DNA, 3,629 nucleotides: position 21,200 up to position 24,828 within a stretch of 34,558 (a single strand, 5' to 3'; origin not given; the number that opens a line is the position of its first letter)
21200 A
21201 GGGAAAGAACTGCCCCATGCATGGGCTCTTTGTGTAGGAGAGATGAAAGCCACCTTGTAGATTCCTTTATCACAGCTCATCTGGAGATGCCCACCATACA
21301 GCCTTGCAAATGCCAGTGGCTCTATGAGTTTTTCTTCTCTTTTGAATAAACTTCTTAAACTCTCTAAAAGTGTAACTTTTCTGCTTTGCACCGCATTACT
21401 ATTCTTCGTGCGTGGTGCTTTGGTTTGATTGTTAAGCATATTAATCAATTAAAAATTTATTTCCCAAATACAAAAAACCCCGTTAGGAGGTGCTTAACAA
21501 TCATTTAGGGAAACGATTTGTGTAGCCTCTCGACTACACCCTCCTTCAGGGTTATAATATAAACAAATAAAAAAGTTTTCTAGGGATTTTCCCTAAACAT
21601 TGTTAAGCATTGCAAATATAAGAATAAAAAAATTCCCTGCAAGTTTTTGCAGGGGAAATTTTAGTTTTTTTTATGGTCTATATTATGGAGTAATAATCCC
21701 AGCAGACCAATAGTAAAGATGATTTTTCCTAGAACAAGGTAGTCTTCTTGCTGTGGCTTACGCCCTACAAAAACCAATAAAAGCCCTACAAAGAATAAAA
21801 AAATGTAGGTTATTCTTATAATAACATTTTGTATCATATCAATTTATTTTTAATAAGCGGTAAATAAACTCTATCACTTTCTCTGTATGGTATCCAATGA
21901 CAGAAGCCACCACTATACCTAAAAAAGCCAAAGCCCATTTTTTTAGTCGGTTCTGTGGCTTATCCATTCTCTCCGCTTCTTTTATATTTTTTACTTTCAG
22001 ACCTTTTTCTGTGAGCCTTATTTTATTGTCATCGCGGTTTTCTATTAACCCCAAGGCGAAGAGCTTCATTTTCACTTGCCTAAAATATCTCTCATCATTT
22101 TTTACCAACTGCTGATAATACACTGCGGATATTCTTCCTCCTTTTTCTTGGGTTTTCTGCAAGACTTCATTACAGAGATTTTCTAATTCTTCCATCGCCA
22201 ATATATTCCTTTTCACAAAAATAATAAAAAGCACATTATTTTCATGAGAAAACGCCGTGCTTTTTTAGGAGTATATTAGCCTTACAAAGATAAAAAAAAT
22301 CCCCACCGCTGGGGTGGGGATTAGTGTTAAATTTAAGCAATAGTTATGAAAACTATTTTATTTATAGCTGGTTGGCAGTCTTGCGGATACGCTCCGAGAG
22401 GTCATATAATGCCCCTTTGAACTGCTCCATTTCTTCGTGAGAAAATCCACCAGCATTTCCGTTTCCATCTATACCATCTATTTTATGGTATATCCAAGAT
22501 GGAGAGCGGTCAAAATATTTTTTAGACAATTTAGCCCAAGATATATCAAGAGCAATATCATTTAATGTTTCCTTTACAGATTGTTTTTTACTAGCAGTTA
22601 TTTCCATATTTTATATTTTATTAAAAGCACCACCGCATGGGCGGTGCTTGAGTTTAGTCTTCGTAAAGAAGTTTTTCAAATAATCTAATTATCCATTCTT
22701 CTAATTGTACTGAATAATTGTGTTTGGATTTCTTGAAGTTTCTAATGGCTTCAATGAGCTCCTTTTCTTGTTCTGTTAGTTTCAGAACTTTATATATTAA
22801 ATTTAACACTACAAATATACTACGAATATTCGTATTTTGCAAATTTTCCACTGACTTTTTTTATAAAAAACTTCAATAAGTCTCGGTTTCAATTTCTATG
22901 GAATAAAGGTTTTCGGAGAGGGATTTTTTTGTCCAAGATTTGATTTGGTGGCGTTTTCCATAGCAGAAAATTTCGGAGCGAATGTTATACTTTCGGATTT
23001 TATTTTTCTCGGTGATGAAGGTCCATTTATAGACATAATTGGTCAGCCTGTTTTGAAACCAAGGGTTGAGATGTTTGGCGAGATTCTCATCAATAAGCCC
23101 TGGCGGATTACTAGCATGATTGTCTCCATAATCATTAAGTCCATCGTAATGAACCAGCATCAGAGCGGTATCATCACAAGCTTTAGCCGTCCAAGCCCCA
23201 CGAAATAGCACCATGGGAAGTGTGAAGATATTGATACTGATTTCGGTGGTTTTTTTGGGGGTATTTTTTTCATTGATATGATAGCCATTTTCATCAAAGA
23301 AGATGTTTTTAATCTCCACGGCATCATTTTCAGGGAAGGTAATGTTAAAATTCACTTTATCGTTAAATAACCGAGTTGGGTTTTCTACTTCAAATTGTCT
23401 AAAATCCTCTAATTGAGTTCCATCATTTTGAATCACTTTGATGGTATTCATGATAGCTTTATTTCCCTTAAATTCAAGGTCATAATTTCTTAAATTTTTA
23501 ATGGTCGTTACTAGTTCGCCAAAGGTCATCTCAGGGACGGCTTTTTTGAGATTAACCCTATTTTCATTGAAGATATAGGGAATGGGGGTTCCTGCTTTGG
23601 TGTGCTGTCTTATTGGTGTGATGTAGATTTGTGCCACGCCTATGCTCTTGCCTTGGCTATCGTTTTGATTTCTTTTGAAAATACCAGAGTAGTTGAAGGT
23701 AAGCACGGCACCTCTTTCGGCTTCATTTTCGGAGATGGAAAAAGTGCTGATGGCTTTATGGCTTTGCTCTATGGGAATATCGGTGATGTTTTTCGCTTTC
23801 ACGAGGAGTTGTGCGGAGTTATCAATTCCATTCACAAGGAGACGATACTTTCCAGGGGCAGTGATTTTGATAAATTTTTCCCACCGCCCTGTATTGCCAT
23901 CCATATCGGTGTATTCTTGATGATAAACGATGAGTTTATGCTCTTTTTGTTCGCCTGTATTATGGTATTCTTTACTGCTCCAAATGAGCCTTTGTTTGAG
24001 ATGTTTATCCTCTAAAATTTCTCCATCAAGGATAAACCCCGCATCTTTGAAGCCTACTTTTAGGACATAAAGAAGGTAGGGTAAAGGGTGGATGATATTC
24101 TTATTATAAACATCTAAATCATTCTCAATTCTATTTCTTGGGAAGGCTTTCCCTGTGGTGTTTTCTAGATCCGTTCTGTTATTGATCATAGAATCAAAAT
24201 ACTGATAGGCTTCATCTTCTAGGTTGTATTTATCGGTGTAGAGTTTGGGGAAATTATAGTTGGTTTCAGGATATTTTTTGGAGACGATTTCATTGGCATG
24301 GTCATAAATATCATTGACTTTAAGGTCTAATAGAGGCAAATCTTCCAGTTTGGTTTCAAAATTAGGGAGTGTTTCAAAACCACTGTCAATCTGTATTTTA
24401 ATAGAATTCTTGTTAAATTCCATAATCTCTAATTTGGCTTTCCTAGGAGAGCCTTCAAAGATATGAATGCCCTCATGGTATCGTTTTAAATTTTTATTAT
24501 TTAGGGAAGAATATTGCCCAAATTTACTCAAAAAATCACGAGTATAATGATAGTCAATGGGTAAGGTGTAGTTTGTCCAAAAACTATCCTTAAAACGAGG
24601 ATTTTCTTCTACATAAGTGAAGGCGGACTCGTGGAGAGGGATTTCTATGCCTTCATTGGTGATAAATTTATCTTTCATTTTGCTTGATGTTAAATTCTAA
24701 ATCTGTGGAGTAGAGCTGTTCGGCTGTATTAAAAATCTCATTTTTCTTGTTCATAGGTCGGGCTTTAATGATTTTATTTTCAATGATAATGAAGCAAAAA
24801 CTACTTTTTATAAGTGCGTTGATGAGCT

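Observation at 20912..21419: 508-bp direct repeat carrying a coupled basic/acidic gene pair, duplicated 11.55 kb apart within one prophage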

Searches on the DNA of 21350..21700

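Call 29: search_rna_families(source=window, start=21350, end=21700, threshold=evalue, max_evalue=10)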
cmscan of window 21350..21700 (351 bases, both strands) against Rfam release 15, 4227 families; matches with E-value up to 10: 18.
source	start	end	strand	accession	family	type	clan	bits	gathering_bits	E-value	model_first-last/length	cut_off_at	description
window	21621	21693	-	RF02371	PyrG_leader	Cis-reg; leader;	-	24.7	65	0.34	1-78/78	no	PyrG leader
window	21567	21670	-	RF00514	His_leader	Cis-reg; leader;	-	21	49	0.26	1-126/126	no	Histidine operon leader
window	21594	21671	+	RF00368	sroB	Gene; sRNA;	-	20.5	44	3.3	1-83/83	no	sroB RNA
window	21618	21700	-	RF00557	L10_leader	Cis-reg; leader;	-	20.1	44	0.33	61-138/138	5'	Ribosomal protein L10 leader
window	21584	21670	+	RF02371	PyrG_leader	Cis-reg; leader;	-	19.8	65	2.9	1-78/78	no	PyrG leader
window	21588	21665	+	RF02414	rli60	Gene; sRNA;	-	18.7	60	5.1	1-191/191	no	Listeria sRNA rli60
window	21497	21681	+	RF02815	Lig_thermometer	Cis-reg; thermoregulator;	-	17.6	51.5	3.6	1-205/205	no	Lig 5' UTR thermometer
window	21629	21700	-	RF04315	manA-II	Cis-reg;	-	17.5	100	1.2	71-147/147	5'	manA_II ncRNA motif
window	21569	21600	-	RF00480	HIV_FE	Cis-reg; frameshift_element;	-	16.8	45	8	1-52/52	no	HIV Ribosomal frameshift signal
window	21399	21480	+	RF03303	mir-973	Gene; miRNA;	-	16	63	3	1-84/84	no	mir-973 microRNA precursor family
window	21499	21662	+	RF01816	RsaA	Gene; sRNA;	-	15.9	50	3.2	1-134/134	no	RNA Staph. aureus A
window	21599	21684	+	RF03530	bglG-cis-reg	Cis-reg;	-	15.6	80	3.1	1-137/137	no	cis-regulatory element of the bglG/LicT operon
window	21637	21699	+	RF02108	DLEU2_4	Gene; lncRNA;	-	15.3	40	1.1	1-58/58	no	Deleted in lymphocytic leukemia 2 conserved region 4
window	21594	21665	+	RF00514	His_leader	Cis-reg; leader;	-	14.1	49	6.9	1-126/126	no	Histidine operon leader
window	21598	21685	+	RF03532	SQ2397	Cis-reg;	-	13.8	100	5.1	1-243/243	no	Cis-regulator of HTH transcription factor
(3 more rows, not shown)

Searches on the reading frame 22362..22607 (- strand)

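Call 7: search_protein_families(library=pfam, max_evalue=0.01, proteins=[window:22362-22607:-])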
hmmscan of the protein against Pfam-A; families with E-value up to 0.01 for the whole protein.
window:22362-22607:- (81 aa): 1 family
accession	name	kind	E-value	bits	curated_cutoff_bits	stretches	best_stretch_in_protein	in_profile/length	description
PF16476.10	DUF5053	-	4.5e-29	100.4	26.6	1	11-80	1-70/71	Domain of unknown function (DUF5053)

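Call 8: search_protein_families(library=phrogs, max_evalue=0.01, proteins=[window:22362-22607:-])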
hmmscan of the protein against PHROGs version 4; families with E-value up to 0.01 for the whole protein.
window:22362-22607:- (81 aa): 0 families

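Call 9: search_protein_families(library=ncbifam, max_evalue=0.01, proteins=[window:22362-22607:-])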
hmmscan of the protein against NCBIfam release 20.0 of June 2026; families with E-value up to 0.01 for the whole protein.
window:22362-22607:- (81 aa): 0 families

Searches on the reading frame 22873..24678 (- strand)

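Call 8: search_protein_families(library=phrogs, max_evalue=0.01, proteins=[window:22873-24678:-])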
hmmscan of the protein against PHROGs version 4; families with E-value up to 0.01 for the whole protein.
window:22873-24678:- (601 aa): 1 family
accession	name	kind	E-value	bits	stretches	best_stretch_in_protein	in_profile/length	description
phrog_19879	-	unknown function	2.7e-60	205.5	2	21-240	19-235/638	-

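Call 9: search_protein_families(library=ncbifam, max_evalue=0.01, proteins=[window:22873-24678:-])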
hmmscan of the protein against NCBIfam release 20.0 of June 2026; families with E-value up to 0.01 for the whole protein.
window:22873-24678:- (601 aa): 0 families
